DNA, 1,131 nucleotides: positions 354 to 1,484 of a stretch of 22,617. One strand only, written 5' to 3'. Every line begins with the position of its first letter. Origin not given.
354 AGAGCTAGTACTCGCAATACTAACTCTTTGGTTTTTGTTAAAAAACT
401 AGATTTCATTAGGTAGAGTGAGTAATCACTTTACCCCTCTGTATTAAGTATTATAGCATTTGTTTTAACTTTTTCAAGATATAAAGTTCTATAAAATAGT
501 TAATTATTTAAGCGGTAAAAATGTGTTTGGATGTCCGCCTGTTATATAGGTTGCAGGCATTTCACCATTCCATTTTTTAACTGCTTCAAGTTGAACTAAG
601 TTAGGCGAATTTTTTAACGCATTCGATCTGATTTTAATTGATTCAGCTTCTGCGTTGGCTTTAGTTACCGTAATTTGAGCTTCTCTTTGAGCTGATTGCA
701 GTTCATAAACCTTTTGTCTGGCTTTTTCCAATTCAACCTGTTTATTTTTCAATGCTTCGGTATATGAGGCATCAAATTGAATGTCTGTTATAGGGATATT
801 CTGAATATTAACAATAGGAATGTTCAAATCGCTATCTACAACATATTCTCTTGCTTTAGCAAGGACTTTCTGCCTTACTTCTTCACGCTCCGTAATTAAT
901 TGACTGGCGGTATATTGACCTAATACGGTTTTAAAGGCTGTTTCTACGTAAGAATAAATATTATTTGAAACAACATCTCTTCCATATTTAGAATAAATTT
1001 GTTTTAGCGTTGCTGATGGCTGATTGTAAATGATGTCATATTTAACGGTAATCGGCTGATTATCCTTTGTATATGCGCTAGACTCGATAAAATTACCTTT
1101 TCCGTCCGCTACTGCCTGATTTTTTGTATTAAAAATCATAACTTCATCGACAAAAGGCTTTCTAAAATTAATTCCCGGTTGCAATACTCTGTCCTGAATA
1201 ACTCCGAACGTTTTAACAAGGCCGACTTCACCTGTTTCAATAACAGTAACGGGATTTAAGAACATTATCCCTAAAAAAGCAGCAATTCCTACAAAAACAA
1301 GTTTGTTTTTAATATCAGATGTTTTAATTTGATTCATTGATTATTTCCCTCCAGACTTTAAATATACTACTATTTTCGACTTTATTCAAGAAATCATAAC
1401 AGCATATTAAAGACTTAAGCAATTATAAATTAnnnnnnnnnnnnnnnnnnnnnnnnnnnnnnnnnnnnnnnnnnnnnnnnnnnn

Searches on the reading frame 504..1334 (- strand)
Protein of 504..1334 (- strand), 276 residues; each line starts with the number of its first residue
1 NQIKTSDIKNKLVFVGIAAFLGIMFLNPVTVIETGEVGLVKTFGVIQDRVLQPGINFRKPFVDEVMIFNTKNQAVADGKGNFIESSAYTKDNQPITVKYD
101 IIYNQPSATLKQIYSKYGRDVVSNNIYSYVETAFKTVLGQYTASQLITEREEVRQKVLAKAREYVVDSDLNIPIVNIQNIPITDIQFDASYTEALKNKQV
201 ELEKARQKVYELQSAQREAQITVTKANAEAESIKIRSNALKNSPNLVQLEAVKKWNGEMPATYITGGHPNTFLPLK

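Call 7: search_protein_families(library=pfam, proteins=[window:504-1334:-], max_evalue=0.001)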
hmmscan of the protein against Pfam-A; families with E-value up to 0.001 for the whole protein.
window:504-1334:- (276 aa): 1 family
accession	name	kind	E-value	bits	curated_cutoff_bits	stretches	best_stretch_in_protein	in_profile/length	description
PF01145.31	Band_7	-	2.1e-26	93.5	23.6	1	31-213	2-173/176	SPFH domain / Band 7 family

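Call 41: find_related_loci(query=window:504-1334:-, collection=metagenome_contigs, flank=10000)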
Query window:504-1334:- (276 aa) in metagenome_contigs; peptide patterns used: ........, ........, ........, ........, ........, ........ (x = any residue, [..] = any of these).
249 stretches matched a pattern, but none encodes a relative of the query by tblastn (E <= 1e-3).
